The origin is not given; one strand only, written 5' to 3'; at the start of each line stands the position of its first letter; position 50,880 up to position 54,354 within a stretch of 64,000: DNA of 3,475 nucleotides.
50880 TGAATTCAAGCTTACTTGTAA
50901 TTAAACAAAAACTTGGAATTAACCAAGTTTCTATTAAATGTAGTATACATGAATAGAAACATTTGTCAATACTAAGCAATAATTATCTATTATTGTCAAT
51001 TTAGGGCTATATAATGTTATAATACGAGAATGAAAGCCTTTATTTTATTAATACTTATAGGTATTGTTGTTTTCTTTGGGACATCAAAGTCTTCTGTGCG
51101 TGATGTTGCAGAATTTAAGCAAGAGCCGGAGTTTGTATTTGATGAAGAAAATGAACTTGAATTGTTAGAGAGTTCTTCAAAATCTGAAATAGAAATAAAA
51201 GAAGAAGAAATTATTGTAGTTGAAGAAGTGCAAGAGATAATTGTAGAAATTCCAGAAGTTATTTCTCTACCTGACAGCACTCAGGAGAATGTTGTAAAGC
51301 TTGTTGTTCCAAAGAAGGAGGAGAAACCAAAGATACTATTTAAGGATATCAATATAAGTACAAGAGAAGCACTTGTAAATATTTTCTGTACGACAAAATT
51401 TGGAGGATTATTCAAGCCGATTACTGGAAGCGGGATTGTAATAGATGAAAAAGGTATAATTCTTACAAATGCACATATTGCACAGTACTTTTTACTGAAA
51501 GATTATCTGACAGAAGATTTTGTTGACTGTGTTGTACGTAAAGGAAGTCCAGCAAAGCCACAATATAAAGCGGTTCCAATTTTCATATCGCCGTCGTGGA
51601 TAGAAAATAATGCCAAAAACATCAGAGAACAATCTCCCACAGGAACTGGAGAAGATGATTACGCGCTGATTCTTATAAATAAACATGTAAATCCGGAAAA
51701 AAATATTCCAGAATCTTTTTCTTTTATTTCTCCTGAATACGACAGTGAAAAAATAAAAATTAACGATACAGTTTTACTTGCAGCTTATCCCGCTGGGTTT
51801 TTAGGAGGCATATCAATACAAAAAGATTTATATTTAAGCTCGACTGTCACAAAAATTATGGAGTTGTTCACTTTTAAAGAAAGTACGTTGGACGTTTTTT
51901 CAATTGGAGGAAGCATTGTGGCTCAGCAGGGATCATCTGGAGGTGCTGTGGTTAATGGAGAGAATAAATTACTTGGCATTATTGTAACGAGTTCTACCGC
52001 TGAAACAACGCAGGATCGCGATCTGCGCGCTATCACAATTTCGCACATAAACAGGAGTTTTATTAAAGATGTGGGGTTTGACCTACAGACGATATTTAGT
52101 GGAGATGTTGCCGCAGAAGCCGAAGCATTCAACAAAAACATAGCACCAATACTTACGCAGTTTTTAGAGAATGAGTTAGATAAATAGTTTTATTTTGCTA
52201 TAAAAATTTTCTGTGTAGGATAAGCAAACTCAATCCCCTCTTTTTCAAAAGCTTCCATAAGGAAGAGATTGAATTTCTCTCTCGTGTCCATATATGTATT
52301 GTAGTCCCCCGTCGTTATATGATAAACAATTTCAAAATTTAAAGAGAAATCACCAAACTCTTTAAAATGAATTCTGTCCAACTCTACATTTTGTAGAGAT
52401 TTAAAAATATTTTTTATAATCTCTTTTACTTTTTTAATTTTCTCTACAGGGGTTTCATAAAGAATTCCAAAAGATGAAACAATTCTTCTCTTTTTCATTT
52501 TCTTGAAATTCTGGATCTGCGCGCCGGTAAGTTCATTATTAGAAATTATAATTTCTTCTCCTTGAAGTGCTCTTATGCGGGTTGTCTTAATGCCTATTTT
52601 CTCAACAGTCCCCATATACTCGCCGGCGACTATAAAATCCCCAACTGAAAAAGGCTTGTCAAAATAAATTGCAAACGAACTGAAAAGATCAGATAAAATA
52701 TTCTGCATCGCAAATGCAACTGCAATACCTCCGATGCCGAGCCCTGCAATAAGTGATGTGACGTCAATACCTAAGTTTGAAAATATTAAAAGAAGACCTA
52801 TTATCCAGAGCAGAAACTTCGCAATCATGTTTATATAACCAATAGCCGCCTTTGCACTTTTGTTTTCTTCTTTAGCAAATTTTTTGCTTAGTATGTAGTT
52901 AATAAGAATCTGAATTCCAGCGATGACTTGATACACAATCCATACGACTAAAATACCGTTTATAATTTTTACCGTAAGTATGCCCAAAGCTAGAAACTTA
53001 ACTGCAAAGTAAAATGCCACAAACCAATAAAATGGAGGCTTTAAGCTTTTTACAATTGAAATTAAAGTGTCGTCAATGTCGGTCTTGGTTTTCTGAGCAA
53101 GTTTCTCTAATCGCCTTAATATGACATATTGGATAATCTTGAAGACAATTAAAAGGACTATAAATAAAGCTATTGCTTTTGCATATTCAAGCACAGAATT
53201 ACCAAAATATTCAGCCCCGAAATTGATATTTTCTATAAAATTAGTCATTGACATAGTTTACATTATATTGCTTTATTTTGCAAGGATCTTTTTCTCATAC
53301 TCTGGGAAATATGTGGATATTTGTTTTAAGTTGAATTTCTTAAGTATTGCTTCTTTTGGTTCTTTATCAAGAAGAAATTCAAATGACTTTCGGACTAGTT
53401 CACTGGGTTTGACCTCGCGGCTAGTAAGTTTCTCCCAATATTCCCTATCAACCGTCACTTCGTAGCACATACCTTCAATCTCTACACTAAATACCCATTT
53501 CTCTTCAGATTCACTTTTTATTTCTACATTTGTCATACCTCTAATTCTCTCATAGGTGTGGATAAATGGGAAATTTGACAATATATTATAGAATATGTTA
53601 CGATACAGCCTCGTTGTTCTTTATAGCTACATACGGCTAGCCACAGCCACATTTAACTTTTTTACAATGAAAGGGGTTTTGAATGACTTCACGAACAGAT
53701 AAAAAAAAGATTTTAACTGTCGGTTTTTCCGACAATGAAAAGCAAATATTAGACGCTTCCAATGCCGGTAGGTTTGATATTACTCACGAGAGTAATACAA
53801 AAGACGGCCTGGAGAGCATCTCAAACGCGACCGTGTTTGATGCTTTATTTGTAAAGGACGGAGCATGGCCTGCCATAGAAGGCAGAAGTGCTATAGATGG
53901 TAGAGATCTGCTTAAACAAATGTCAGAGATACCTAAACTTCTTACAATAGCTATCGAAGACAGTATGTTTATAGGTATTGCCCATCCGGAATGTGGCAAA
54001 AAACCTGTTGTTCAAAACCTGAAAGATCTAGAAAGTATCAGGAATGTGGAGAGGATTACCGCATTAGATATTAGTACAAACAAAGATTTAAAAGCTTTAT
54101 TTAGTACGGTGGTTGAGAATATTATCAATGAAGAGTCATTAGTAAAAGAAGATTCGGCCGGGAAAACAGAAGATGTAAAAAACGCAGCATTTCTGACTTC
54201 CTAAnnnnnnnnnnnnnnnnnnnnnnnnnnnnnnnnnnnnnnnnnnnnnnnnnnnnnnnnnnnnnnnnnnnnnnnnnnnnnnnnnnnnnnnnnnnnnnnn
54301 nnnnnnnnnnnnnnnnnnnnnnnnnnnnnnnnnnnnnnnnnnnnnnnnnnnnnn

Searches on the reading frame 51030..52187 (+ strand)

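Call 10: search_protein_families(library=pfam, proteins=[window:51030-52187:+])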
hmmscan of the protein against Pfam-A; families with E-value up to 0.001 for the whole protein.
window:51030-52187:+ (385 aa): 2 families
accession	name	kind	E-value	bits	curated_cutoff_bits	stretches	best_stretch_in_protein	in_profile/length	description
PF13365.12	Trypsin_2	-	3.1e-08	34.9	27.6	1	133-317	1-144/144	Trypsin-like peptidase domain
PF00089.32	Trypsin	-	2.4e-07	31.2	20.6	1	134-323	28-199/220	Trypsin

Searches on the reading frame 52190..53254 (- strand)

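Call 10: search_protein_families(library=pfam, proteins=[window:52190-53254:-])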
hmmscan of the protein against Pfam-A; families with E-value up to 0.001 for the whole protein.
window:52190-53254:- (354 aa): 3 families
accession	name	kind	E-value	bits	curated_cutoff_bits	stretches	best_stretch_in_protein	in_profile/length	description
PF00924.24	MS_channel_2nd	-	1.4e-20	73.6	20.2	1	185-251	1-67/68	Mechanosensitive ion channel, beta-domain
PF21082.3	MS_channel_3rd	-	2.5e-14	53.9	21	1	259-343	2-88/88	Mechanosensitive ion channel MscS, C-terminal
PF21088.3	MS_channel_1st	-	4.6e-12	46.1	23.1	1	144-184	2-42/42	Mechanosensitive ion channel, transmembrane helices 2/3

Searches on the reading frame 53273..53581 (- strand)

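Call 10: search_protein_families(library=pfam, proteins=[window:53273-53581:-])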
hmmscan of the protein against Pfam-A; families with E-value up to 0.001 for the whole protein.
window:53273-53581:- (102 aa): 0 families

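Call 89: search_protein_families(library=pfam, proteins=[window:53273-53536:-], max_evalue=10)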
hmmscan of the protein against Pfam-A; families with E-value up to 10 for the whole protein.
window:53273-53536:- (87 aa): 1 family
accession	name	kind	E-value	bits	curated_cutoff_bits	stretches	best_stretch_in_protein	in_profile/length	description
PF20035.4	DUF6439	-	0.09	13.6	27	1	23-66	25-69/92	Family of unknown function (DUF6439)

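Call 90: search_protein_families(library=ncbifam, proteins=[window:53273-53536:-], max_evalue=10)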
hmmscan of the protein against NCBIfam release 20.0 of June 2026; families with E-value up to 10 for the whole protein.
window:53273-53536:- (87 aa): 0 families

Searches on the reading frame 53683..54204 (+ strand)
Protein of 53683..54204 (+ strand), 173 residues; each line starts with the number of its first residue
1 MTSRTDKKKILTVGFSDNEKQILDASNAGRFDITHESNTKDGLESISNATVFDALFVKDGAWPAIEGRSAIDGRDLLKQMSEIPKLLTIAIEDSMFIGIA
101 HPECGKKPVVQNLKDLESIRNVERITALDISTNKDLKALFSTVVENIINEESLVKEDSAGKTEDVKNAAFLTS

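Call 10: search_protein_families(library=pfam, proteins=[window:53683-54204:+])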
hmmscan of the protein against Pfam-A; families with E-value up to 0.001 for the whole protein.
window:53683-54204:+ (173 aa): 1 family
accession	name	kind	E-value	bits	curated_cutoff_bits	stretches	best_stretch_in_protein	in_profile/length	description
PF20264.4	DUF4784_N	-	0.0004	21.1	24.2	1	6-66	20-80/107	DUF4784 N-terminal Ig-like domain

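Call 89: search_protein_families(library=pfam, proteins=[window:53683-54204:+], max_evalue=10)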
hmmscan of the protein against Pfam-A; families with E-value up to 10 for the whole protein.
window:53683-54204:+ (173 aa): 1 family
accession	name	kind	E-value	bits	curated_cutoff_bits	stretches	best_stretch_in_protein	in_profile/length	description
PF20264.4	DUF4784_N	-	0.0004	21.1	24.2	1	6-66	20-80/107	DUF4784 N-terminal Ig-like domain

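Call 90: search_protein_families(library=ncbifam, proteins=[window:53683-54204:+], max_evalue=10)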
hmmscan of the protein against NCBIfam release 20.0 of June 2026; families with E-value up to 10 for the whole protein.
window:53683-54204:+ (173 aa): 0 families

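Call 91: find_homologous_proteins(query=window:53683-54204:+, max_evalue=0.00001)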
Query window:53683-54204:+ (173 aa): 2 proteins with E <= 0.00001 among 67 candidates.
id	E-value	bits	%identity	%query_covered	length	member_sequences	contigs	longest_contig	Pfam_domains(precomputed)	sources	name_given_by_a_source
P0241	4.9e-104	363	100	100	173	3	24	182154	-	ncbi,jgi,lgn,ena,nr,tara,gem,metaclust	ncbi:MAG: hypothetical protein QGG63_01265 [Candidatus Pacebacteria bacterium]|jgi:glutaredoxin-rela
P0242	4.7e-58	213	89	71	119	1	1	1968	-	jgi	jgi:hypothetical protein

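Call 97: predict_structure(protein=window:53683-54204:+)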
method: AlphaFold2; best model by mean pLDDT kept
length: 173 residues; sequences in the alignment: 1
mean_pLDDT: 32.2   pTM: 0.27
mean pLDDT of the five models: 32.2, 31.4, 30.5, 28.9, 27.5
residues with pLDDT >= 90: 0; 70-90: 0; 50-70: 4; < 50: 169
segments of 3 or more residues with pLDDT < 50: 1-133, 135-137, 143-173
pLDDT, mean of each block of 10 residues (from residue 1): 26 38 39 25 24 25 26 40 35 30 30 31 35 48 46 28 24 24
secondary structure, 60 per line:
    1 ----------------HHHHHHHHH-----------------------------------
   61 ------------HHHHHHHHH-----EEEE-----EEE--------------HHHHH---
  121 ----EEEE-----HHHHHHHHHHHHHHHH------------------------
elements in order: H17-25 H73-81 E87-90 E96-98 H113-117 E125-128 H134-149
